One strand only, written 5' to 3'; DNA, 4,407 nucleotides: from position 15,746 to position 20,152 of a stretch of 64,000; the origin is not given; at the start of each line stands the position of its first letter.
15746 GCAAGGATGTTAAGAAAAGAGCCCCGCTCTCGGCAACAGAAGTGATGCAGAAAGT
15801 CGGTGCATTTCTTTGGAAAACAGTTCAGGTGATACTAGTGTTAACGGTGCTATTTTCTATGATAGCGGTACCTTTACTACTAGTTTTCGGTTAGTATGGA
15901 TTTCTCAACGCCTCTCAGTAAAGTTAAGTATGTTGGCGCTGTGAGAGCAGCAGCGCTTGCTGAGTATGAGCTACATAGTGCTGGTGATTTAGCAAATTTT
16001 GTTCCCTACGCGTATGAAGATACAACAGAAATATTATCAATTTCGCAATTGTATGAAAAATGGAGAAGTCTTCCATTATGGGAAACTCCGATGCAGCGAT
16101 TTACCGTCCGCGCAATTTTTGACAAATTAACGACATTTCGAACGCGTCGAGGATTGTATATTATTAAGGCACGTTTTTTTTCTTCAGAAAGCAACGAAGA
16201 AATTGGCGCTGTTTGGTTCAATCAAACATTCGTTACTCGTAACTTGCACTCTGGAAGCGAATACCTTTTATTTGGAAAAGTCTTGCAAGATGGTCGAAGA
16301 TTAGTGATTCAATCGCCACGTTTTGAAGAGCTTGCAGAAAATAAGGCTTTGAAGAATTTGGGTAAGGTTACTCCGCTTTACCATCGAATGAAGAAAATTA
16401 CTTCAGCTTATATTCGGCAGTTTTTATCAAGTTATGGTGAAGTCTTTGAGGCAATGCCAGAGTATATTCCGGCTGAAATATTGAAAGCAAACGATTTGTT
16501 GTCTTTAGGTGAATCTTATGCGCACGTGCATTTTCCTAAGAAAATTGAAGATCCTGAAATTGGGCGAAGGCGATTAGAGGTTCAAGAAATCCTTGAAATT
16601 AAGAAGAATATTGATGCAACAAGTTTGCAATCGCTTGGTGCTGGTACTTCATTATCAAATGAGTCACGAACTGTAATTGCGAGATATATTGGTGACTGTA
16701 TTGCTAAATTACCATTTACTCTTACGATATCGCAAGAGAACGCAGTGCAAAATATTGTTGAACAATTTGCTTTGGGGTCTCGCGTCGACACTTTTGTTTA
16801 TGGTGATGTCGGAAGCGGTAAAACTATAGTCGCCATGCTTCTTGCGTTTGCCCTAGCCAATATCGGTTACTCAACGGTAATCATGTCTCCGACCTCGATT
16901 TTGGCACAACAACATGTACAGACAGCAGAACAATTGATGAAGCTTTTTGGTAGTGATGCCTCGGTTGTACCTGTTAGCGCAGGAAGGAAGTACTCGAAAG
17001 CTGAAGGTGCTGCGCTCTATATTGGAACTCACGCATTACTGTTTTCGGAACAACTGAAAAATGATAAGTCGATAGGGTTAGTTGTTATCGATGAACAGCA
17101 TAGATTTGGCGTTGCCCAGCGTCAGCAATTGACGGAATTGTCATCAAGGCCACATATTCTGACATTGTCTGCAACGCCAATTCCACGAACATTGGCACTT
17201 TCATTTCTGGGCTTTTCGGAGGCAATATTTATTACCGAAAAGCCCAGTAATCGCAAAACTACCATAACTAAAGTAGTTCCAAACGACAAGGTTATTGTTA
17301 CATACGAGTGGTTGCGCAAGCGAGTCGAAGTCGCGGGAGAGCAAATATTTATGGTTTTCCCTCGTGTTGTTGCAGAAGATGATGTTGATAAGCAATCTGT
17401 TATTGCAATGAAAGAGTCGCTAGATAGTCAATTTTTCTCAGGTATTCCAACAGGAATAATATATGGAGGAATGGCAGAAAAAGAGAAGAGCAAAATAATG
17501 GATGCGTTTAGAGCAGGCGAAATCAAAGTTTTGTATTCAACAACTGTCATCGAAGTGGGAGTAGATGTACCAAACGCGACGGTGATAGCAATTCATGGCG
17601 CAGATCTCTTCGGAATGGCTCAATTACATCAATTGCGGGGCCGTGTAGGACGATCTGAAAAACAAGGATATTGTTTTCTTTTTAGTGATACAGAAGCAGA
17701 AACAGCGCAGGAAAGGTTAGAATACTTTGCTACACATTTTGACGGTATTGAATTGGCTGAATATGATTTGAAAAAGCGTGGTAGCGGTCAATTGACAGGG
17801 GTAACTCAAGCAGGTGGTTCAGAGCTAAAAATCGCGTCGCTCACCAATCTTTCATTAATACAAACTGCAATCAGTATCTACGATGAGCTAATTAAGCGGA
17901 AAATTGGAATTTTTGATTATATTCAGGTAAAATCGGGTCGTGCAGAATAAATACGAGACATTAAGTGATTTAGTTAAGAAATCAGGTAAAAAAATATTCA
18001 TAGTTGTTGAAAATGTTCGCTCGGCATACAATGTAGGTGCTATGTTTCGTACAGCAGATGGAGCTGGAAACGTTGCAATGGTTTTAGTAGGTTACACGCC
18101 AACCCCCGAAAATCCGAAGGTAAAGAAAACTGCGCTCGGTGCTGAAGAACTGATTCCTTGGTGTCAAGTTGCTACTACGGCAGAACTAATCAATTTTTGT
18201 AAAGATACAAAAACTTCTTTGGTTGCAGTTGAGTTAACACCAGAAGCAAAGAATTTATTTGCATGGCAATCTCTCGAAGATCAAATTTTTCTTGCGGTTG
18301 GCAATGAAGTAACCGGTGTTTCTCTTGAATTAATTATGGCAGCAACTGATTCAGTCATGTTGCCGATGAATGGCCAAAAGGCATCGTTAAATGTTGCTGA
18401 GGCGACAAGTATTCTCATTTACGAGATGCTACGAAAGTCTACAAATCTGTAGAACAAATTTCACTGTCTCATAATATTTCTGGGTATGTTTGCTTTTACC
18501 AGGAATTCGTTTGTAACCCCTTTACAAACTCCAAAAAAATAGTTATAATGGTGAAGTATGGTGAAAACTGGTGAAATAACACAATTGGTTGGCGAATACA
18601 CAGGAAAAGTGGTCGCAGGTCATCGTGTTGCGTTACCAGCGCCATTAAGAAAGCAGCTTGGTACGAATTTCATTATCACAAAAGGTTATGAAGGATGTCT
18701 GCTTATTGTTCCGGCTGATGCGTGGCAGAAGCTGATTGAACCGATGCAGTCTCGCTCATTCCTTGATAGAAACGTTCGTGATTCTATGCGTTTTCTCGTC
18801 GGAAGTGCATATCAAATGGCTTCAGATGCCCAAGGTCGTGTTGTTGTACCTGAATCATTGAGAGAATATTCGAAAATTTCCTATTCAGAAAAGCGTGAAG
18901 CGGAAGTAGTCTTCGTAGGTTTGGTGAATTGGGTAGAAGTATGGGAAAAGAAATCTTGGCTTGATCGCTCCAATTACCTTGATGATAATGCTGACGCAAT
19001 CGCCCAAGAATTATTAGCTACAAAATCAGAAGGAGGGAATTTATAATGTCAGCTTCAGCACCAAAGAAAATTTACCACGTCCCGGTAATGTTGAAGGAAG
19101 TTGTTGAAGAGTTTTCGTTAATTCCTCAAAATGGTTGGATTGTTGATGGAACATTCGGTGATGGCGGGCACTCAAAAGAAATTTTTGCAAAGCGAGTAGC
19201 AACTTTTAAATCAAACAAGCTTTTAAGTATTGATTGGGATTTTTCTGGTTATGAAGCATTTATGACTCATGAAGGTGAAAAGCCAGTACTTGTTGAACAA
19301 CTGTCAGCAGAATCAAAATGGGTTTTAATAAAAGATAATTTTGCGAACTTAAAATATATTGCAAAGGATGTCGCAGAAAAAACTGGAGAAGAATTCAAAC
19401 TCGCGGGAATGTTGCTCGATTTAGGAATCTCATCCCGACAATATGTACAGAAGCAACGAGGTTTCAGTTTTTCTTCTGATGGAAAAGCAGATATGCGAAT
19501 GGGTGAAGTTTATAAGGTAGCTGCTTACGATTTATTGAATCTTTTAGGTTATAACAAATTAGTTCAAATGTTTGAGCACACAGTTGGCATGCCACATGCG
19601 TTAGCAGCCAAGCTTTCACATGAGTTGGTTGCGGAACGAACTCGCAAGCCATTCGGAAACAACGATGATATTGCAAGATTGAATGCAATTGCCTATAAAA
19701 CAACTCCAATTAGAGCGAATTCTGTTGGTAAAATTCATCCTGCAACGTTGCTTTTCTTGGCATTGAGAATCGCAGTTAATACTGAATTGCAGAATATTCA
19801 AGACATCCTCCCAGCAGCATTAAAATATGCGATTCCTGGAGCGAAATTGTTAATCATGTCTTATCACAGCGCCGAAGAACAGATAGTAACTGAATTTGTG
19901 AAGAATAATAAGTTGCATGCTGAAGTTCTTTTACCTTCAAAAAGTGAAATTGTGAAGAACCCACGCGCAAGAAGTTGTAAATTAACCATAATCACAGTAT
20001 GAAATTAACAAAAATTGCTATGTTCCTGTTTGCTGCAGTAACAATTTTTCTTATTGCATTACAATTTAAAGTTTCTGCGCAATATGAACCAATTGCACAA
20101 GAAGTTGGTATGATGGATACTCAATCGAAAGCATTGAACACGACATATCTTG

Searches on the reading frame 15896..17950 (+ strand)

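Call 45: search_protein_families(library=pfam, proteins=[window:15896-17950:+], max_evalue=0.0001)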
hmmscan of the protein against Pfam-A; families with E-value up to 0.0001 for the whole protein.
window:15896-17950:+ (684 aa): 4 families
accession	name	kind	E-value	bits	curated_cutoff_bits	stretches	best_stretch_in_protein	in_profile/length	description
PF00270.35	DEAD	-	8.9e-23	81.3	26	1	280-432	4-163/167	DEAD/DEAH box helicase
PF00271.37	Helicase_C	-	9.2e-18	65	23.5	1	506-587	31-109/110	Helicase conserved C-terminal domain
PF04851.21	ResIII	-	2.5e-14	53.9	22.5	1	276-428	4-162/164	Type III restriction enzyme, res subunit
PF17191.10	RecG_wedge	-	3.3e-12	46.7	23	1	10-177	5-155/162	RecG wedge domain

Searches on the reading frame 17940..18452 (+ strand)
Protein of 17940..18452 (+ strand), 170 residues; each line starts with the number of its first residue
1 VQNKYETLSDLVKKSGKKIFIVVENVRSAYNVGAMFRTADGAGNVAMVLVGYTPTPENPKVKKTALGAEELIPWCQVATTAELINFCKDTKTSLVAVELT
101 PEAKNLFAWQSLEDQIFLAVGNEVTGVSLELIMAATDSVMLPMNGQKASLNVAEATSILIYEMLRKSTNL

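Call 45: search_protein_families(library=pfam, proteins=[window:17940-18452:+], max_evalue=0.0001)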
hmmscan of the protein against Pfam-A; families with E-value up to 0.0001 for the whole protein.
window:17940-18452:+ (170 aa): 1 family
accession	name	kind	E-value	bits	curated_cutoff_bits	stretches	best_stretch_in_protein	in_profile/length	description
PF00588.24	SpoU_methylase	-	2.1e-31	109.4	29.7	1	19-161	2-142/142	SpoU rRNA Methylase family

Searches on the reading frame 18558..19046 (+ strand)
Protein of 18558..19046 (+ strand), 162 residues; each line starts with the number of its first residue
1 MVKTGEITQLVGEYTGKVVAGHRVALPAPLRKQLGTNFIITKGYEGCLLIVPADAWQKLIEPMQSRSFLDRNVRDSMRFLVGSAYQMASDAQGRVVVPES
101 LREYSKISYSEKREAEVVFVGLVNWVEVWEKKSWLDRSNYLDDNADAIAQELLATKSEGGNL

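Call 45: search_protein_families(library=pfam, proteins=[window:18558-19046:+], max_evalue=0.0001)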
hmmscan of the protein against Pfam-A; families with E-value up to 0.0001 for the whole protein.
window:18558-19046:+ (162 aa): 1 family
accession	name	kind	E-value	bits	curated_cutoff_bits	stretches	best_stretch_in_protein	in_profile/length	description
PF02381.23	MraZ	-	4.1e-21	75.2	23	2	82-147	3-63/72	MraZ protein, putative antitoxin-like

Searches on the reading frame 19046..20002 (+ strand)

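Call 45: search_protein_families(library=pfam, proteins=[window:19046-20002:+], max_evalue=0.0001)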
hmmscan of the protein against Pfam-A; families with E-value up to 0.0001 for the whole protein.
window:19046-20002:+ (318 aa): 1 family
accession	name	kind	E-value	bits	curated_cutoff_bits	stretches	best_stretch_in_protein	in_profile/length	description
PF01795.25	Methyltransf_5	-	1.1e-54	186.4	27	1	9-316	2-306/309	MraW methylase family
